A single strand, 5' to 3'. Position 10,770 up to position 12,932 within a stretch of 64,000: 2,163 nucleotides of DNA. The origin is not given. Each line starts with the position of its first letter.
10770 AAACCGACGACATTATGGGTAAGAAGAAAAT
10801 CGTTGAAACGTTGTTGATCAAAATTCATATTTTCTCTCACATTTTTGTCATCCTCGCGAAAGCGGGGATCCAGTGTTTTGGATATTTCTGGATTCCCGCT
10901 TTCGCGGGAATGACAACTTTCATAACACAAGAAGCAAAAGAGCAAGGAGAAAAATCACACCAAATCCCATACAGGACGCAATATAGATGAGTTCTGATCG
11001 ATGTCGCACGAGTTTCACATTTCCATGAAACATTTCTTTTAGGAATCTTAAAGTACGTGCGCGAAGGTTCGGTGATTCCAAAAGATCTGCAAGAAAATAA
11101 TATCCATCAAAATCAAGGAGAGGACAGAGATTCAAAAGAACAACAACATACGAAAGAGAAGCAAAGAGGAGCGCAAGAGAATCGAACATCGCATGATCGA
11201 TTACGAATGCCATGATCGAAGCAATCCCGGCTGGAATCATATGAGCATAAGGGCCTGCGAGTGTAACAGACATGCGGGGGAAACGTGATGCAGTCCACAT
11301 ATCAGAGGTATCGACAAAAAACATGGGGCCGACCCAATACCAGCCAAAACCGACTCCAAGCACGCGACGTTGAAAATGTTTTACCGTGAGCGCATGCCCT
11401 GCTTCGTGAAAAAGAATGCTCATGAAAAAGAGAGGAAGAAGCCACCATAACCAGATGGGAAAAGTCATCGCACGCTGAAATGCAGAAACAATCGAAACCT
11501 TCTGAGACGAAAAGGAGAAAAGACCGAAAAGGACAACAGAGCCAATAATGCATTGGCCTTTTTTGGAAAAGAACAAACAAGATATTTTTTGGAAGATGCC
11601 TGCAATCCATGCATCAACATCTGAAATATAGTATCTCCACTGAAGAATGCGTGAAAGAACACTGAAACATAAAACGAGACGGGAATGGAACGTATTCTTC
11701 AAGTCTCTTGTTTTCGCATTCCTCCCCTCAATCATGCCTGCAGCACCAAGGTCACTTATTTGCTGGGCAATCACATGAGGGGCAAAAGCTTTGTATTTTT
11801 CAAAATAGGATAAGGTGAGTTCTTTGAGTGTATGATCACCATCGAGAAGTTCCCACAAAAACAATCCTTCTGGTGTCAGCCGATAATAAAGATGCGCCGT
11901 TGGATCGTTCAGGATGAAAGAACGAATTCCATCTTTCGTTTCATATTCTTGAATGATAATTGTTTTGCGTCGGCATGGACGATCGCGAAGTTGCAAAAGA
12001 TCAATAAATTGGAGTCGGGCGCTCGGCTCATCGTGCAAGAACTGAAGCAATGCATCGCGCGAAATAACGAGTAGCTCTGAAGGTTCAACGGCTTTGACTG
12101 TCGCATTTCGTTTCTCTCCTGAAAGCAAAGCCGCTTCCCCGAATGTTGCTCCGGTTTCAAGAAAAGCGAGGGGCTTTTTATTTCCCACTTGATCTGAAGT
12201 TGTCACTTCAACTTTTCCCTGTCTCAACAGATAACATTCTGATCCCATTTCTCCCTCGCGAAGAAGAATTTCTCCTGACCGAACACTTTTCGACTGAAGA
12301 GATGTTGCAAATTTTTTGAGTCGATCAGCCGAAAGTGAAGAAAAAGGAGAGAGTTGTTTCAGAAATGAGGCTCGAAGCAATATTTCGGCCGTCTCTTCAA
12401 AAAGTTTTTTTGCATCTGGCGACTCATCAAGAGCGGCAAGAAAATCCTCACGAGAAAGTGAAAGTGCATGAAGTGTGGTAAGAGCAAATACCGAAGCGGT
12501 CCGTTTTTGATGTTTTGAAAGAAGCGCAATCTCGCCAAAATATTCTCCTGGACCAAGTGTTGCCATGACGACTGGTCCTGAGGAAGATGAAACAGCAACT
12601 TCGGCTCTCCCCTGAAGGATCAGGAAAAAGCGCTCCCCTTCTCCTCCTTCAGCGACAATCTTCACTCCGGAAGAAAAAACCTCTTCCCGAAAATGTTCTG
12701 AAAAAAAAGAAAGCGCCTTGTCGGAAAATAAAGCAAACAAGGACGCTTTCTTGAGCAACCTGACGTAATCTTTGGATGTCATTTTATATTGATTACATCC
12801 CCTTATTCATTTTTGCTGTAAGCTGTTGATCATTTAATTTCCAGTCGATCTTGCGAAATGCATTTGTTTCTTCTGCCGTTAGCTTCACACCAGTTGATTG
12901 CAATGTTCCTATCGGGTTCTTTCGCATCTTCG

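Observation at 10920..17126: Candidate novel peptide-modification (RiPP-like) operon: four tandem peptides, an M50 protease with cNMP-binding domains, an isoprenoid-synthase-like protein, a BNR propeller and a bacterial IDO homolog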

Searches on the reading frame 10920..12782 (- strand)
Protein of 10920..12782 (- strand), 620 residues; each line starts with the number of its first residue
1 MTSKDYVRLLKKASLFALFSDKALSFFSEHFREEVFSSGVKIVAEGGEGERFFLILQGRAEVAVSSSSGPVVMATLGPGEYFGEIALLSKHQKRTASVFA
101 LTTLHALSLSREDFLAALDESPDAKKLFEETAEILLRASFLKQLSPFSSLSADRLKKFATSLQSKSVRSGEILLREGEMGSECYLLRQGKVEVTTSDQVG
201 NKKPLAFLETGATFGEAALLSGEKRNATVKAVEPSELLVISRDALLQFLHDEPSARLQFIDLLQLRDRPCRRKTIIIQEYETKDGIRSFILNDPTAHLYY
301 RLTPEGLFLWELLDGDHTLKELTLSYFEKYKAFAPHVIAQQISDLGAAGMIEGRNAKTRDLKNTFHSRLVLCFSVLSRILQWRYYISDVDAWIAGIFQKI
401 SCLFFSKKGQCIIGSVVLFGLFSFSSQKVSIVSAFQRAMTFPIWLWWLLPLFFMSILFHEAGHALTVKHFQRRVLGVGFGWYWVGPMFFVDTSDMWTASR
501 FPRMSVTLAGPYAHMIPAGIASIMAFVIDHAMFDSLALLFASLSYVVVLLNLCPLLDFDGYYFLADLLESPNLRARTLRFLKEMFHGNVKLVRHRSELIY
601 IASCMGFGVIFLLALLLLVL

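Call 3: search_protein_families(library=pfam, proteins=[window:10920-12782:-], max_evalue=1)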
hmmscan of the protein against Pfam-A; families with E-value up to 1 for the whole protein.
window:10920-12782:- (620 aa): 5 families
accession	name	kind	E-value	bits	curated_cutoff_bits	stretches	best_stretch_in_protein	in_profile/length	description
PF00027.35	cNMP_binding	-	3.9e-43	145.8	27.5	2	165-250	2-87/89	Cyclic nucleotide-binding domain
PF02163.28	Peptidase_M50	-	4.7e-05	23.3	27.2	2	451-527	5-102/221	Peptidase family M50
PF25562.1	CNBH_CNNM2_C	-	0.0023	17.9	27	1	49-94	73-115/172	Metal transporter CNNM2-like, C-terminal CNBH domain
PF05402.18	PqqD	-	0.01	16.6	23.4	1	290-333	3-46/67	Coenzyme PQQ synthesis protein D (PqqD)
PF13376.11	OmdA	-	0.18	12.2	25.6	1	112-130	6-24/60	Bacteriocin-protection, YdeI or OmpD-Associated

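Call 4: search_protein_families(library=ncbifam, proteins=[window:10920-12782:-], max_evalue=1)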
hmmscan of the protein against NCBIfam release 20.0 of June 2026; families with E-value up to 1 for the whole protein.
window:10920-12782:- (620 aa): 14 families
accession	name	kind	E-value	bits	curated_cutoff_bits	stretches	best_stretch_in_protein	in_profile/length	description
NF041824.1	daptide_HExxH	equivalog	2.3e-37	129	300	1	295-616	24-339/379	daptide biosynthesis intramembrane metalloprotease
NF041163.2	encap_f2b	equivalog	8.4e-26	91.1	400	2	132-260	64-194/450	family 2B encapsulin nanocompartment shell protein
NF058543.1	ActPatMycb56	equivalog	1.2e-22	80.2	460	2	147-250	4-106/317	acetyltransferase Pat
TIGR03896.1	cyc_nuc_ocin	subfamily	4.2e-20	72.3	161.05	2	159-253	158-252/317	bacteriocin-type transport-associated protein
NF008732.0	PRK11753.1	equivalog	5.4e-18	65.2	266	2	21-124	13-117/214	cAMP-activated global transcriptional regulator CRP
NF058609.1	RiPP_HExxH_LiaK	equivalog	1e-12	48.3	225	1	446-569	92-213/246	YydH/LiaK family epipeptide maturation metalloprotease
NF006901.0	PRK09392.1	equivalog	1.8e-10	40.5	211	2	141-253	9-120/236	transcriptional activator FtrB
NF007707.0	PRK10402.1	subfamily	8.6e-08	32.1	180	2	10-112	14-112/226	transcriptional regulator YeiL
NF010499.0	PRK13918.1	equivalog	1.2e-07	31.5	274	1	163-241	13-89/205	CRP/FNR family transcriptional regulator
NF050815.1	TransActFtrBCaul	equivalog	3.7e-05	23.1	300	1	141-251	11-120/251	transcriptional activator FtrB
TIGR04248.1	SCM_PqqD_rel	equivalog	0.0004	20.5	100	1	290-331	17-58/84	SynChlorMet cassette protein ScmD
TIGR03697.1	NtcA_cyano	equivalog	0.0011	18.8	244.95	1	176-261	7-94/193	global nitrogen regulator NtcA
NF052518.1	TransRegLdrP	equivalog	0.016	15.3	300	0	75-107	44-76/195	transcriptional regulator LdrP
NF008365.0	PRK11161.1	subfamily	0.068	12.4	228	1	149-289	33-173/250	fumarate/nitrate reduction transcriptional regulator Fnr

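Call 52: find_homologous_proteins(query=window:10920-12782:-, max_evalue=1e-20)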
Query window:10920-12782:- (620 aa): 71 proteins with E <= 1e-20 among 8000 candidates.
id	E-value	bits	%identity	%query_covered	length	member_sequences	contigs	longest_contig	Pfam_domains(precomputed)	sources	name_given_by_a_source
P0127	0.0e+0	1370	100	100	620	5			PF00027.36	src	-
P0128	4.7e-142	493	43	95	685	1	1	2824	PF02163.29,PF00027.36,PF05402.19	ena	-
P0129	1.1e-140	488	42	97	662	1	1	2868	PF02163.29,PF00027.36,PF05402.19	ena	-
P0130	2.7e-140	487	40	99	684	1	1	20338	PF02163.29,PF00027.36,PF05402.19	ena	-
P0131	3.6e-140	487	42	99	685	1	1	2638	PF02163.29,PF00027.36,PF05402.19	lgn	-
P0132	4.7e-140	486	43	92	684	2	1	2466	PF02163.29,PF00027.36,PF05402.19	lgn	-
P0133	5.3e-140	486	41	95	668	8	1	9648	PF02163.29,PF00027.36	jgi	jgi:putative peptide zinc metalloprotease protein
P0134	9.8e-140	485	42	91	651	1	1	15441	PF02163.29,PF00027.36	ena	-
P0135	1.2e-139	485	42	98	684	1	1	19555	PF02163.29,PF00027.36,PF05402.19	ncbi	-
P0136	1.5e-139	485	41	99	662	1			PF02163.29,PF00027.36,PF05402.19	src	-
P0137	2.4e-139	484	41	100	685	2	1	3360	PF02163.29,PF00027.36,PF05402.19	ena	-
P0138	7.6e-139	482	41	99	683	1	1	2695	PF02163.29,PF00027.36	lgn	-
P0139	1.8e-138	481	41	99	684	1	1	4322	PF02163.29,PF00027.36,PF05402.19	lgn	-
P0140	2.0e-138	481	41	99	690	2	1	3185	PF02163.29,PF00027.36,PF05402.19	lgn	-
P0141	2.7e-138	480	41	100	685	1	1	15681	PF02163.29,PF00027.36,PF05402.19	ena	-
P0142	1.6e-137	478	41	98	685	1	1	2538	PF02163.29,PF00027.36,PF05402.19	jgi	jgi:putative peptide zinc metalloprotease protein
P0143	2.1e-137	478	43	92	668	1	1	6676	PF02163.29,PF00027.36,PF05402.19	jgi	jgi:putative peptide zinc metalloprotease protein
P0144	3.9e-137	477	40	100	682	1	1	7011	PF02163.29,PF00027.36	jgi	jgi:putative peptide zinc metalloprotease protein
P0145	8.7e-135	469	40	96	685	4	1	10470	PF02163.29,PF00027.36,PF05402.19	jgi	-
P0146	8.7e-135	469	41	93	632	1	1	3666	PF02163.29,PF00027.36,PF05402.19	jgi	jgi:CRP-like cAMP-binding protein/Zn-dependent protease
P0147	2.1e-134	468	42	92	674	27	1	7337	PF02163.29,PF00027.36,PF05402.19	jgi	jgi:putative peptide zinc metalloprotease protein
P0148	3.1e-134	467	40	95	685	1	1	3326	PF02163.29,PF00027.36,PF05402.19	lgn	-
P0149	1.3e-133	465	42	94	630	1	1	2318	PF02163.29,PF00027.36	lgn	-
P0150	5.7e-133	463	40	100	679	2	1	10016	PF02163.29,PF00027.36,PF05402.19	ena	-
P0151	1.8e-132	461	40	100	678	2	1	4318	PF02163.29,PF00027.36,PF05402.19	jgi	jgi:putative peptide zinc metalloprotease protein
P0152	2.5e-132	461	40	95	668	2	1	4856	PF02163.29,PF00027.36,PF05402.19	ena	-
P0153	4.6e-129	450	42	94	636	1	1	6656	PF02163.29,PF00027.36,PF05402.19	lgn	-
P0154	9.5e-128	446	40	93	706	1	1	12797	PF13398.13,PF02163.29,PF00027.36,PF05402.19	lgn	-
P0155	1.3e-126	442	39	100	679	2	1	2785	PF02163.29,PF00027.36,PF05402.19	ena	-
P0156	1.2e-124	435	40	94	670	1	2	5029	PF02163.29,PF00027.36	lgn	-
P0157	3.8e-124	434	39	99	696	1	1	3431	PF02163.29,PF00027.36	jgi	jgi:putative peptide zinc metalloprotease protein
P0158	4.0e-123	430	40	97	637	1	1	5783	PF02163.29,PF00027.36,PF05402.19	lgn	-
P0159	5.2e-122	427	46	73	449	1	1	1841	PF00027.36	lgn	-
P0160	2.4e-119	418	38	95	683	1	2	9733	PF00027.36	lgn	-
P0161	2.3e-118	415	39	96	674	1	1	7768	PF02163.29,PF00027.36,PF05402.19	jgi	-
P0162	4.6e-118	414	40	93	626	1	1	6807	PF02163.29,PF00027.36,PF05402.19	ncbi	-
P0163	4.2e-117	410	37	96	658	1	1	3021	PF02163.29,PF00027.36,PF05402.19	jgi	-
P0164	3.2e-116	408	37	95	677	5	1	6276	PF00027.36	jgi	jgi:putative peptide zinc metalloprotease protein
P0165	4.3e-116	407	37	96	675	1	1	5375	PF02163.29,PF00027.36,PF05402.19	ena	-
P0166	2.6e-114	401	35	97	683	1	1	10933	PF00027.36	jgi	jgi:putative peptide zinc metalloprotease protein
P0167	7.1e-114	400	39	93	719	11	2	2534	PF02163.29,PF00027.36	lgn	-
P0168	2.4e-110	388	37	95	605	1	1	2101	PF02163.29,PF00027.36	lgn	-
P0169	2.8e-110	388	37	92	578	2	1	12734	PF02163.29,PF00027.36,PF05402.19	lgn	-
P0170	9.1e-110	386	36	98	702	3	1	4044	PF00027.36,PF05402.19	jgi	jgi:CRP-like cAMP-binding protein/Zn-dependent protease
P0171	5.8e-106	374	36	99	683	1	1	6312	PF02163.29,PF00027.36,PF05402.19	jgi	jgi:CRP-like cAMP-binding protein/Zn-dependent protease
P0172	3.3e-105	371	37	97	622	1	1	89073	PF02163.29,PF00027.36,PF05402.19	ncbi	ncbi:MAG: cyclic nucleotide-binding domain-containing protein [Rhodoferax sp.]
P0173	1.6e-103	366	37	92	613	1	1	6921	PF02163.29,PF00027.36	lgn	-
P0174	7.6e-103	363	36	92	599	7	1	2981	PF02163.29,PF00027.36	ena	-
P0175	5.3e-97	344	33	93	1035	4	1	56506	PF00498.32,PF16697.11,PF02163.29,PF00027.36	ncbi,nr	ncbi:MAG TPA: PqqD family peptide modification chaperone [Chloroflexota bacterium]|nr:PqqD family pe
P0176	8.1e-94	334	33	94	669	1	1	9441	PF02163.29,PF00027.36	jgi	-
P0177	4.1e-90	321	39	69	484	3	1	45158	PF02163.29,PF00027.36,PF05402.19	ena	-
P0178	1.0e-89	320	39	70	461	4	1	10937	PF02163.29,PF00027.36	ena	-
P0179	1.8e-89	319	34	89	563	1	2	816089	PF00027.36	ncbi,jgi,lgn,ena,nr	ncbi:MAG: hypothetical protein COV45_00295 [Deltaproteobacteria bacterium CG11_big_fil_rev_8_21_14_0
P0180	2.0e-85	306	31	98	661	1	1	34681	PF00027.36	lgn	-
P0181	2.4e-85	306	30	97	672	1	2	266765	PF02163.29,PF00027.36,PF05402.19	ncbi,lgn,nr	ncbi:MAG: PqqD family peptide modification chaperone [Gammaproteobacteria bacterium]|nr:PqqD family 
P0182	2.7e-85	305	30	99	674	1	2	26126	PF02163.29,PF00027.36,PF05402.19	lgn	-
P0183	4.3e-80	288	45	54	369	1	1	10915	PF00027.36,PF05402.19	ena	-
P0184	7.0e-80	288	42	61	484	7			PF00027.36,PF05402.19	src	-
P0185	3.1e-70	256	39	60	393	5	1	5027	PF00027.36,PF05402.19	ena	-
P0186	4.0e-69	252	32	55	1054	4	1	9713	PF02163.29,PF00027.36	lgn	-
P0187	2.6e-67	246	31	98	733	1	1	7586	PF02163.29,PF00027.36,PF05402.19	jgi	jgi:CRP-like cAMP-binding protein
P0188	8.2e-64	235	33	51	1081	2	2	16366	PF00027.36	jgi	jgi:putative peptide zinc metalloprotease protein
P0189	7.2e-63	231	29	54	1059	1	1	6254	PF02163.29,PF00027.36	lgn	-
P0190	2.4e-58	216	30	55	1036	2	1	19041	PF00027.36,PF05402.19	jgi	jgi:putative peptide zinc metalloprotease protein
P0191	1.5e-54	204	30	51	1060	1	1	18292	PF00027.36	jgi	-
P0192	2.1e-54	203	33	35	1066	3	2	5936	PF00027.36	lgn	-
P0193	1.1e-42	165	27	55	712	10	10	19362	PF00027.36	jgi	jgi:CRP-like cAMP-binding protein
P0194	9.9e-36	142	40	20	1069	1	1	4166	PF02163.29,PF00027.36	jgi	jgi:CRP-like cAMP-binding protein/Zn-dependent protease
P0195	1.3e-22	98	32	37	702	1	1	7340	PF00027.36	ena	-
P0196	1.1e-21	95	33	32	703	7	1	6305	PF00027.36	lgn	-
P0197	1.9e-21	95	32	37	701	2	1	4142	PF00027.36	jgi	-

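Call 53: find_encoding_contigs(protein=P0172, flank=7000, max_places=1)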
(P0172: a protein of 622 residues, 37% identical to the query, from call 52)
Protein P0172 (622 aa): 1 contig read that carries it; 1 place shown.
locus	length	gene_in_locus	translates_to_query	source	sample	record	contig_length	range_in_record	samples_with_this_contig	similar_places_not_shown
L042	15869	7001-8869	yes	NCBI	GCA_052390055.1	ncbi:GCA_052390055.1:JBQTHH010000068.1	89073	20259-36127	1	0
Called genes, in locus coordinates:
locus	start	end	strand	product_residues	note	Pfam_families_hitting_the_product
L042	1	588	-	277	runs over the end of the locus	PF00528:BPD_transp_1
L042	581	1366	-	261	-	PF00528:BPD_transp_1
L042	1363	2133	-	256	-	PF00005:ABC_tran, PF13555:AAA_29 (weak), PF13304:AAA_21 (faint)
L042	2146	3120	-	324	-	PF12974:Phosphonate-bd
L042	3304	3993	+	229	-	PF00072:Response_reg, PF00486:Trans_reg_C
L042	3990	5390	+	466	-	PF08521:2CSK_N, PF26769:HAMP_PhoQ, PF00512:HisKA, PF02518:HATPase_c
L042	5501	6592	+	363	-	PF00348:polyprenyl_synt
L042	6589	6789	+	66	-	-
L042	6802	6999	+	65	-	-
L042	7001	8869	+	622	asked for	PF00027:cNMP_binding, PF05402:PqqD (faint), PF02163:Peptidase_M50 (faint)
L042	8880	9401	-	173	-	PF10604:Polyketide_cyc2 (faint)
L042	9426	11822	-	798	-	PF04945:YHS, PF19335:HMBD, PF00122:E1-E2_ATPase, PF00702:Hydrolase, PF08282:Hydrolase_3 (faint)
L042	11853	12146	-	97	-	PF00403:HMA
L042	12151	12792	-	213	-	PF04140:ICMT, PF04191:PEMT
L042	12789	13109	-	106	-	PF11666:DUF2933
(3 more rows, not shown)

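Call 54: find_encoding_contigs(protein=P0181, flank=7000, max_places=1)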
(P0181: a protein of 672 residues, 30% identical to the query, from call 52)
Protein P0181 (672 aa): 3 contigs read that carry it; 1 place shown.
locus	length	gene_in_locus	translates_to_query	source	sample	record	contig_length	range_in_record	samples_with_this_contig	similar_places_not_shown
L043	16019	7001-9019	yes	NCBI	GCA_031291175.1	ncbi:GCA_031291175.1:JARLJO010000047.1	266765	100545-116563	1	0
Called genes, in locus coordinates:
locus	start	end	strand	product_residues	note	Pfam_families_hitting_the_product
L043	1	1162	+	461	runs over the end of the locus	PF00155:Aminotran_1_2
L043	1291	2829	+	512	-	PF00929:RNase_T, PF01541:GIY-YIG (faint), PF27096:UvrC_M, PF27115:Cho_C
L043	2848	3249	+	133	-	-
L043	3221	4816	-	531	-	-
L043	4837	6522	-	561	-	-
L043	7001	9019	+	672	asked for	PF00027:cNMP_binding, PF05402:PqqD (weak), PF02163:Peptidase_M50 (weak)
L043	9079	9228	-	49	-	-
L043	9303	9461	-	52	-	-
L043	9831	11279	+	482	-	PF00324:AA_permease, PF13520:AA_permease_2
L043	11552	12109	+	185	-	PF04972:BON, PF21937:Yop-YscD_ppl_2nd (faint), PF04972:BON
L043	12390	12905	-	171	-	PF13404:HTH_AsnC-type, PF13412:HTH_24, PF01037:AsnC_trans_reg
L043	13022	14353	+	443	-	-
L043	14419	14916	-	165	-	-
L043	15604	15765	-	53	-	-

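Call 55: find_encoding_contigs(protein=P0179, flank=8000, max_places=1)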
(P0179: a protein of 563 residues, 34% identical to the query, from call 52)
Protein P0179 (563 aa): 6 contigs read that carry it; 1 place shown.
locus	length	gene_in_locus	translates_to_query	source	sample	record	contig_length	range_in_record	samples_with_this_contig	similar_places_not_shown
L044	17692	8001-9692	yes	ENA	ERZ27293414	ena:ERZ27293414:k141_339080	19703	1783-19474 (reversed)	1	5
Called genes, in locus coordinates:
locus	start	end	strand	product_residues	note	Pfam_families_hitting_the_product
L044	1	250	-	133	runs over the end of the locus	PF03840:SecG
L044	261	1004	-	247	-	PF00121:TIM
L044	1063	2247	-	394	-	PF00162:PGK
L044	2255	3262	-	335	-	PF00044:Gp_dh_N, PF02800:Gp_dh_C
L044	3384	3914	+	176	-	-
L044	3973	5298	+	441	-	PF00515:TPR_1 (faint), PF07719:TPR_2 (faint), PF13181:TPR_8 (faint), PF13432:TPR_16 (weak)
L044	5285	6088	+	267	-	PF04773:FecR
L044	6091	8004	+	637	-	PF05226:CHASE2, PF00211:Guanylate_cyc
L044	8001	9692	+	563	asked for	PF00027:cNMP_binding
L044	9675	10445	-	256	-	-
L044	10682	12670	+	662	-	PF12799:LRR_4 (weak), PF14580:LRR_9 (weak)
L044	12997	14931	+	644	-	-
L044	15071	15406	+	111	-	PF00166:Cpn10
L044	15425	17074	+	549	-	PF00118:Cpn60_TCP1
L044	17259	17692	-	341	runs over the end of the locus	PF13531:SBP_bac_11, PF01547:SBP_bac_1, PF13416:SBP_bac_8, PF13343:SBP_bac_6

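Call 66: predict_structure(alignment_id=A2)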
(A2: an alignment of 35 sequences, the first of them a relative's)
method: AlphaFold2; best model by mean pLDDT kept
length: 620 residues; sequences in the alignment: 35
mean_pLDDT: 86.9   pTM: 0.59
mean pLDDT of the five models: 86.9, 86.4, 85.0, 84.1, 83.8
residues with pLDDT >= 90: 272; 70-90: 317; 50-70: 29; < 50: 2
segments of 3 or more residues with pLDDT < 50: none
pLDDT, mean of each block of 10 residues (from residue 1): 80 80 85 95 92 94 87 89 88 91 95 88 86 89 86 89 94 91 93 86 88 86 86 96 88 81 77 86 72 78 87 86 87 78 80 60 58 74 87 94 94 97 90 84 86 93 97 91 84 86 96 96 94 92 92 91 92 83 82 89 94 77
secondary structure, 60 per line:
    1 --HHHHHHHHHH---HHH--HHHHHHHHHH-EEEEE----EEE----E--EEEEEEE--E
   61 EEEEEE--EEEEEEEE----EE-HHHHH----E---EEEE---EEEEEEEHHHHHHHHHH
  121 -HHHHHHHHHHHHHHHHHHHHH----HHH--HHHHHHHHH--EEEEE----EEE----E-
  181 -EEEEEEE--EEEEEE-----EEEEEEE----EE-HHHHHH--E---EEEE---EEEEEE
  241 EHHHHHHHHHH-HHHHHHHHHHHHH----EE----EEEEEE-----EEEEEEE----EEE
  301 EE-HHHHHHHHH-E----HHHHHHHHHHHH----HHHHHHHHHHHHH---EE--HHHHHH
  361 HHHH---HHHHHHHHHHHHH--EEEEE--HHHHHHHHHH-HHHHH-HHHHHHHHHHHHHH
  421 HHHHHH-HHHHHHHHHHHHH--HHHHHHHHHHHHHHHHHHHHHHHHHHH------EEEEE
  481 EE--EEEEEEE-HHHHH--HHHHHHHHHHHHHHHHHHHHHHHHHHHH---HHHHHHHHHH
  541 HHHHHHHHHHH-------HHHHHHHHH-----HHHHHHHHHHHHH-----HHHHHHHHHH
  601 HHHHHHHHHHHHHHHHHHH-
elements in order: H3-12 H21-30 E32-36 E41-43 E51-57 E60-66 E69-76 H84-88 E97-100 E104-110 H111-120 H122-142 H152-160 E163-167 E172-174 E182-188 E191-196 E202-208 H216-221 E228-231 E235-241 H242-251 H253-265 E276-281 E287-293 E298-302 H304-312 H319-330 H335-347 H355-364 H368-380 E383-387 H390-399 H401-405 H407-426 H428-440 H443-469 E476-482 E485-491 H493-497 H500-527 H531-551 H559-567 H573-585 H591-619
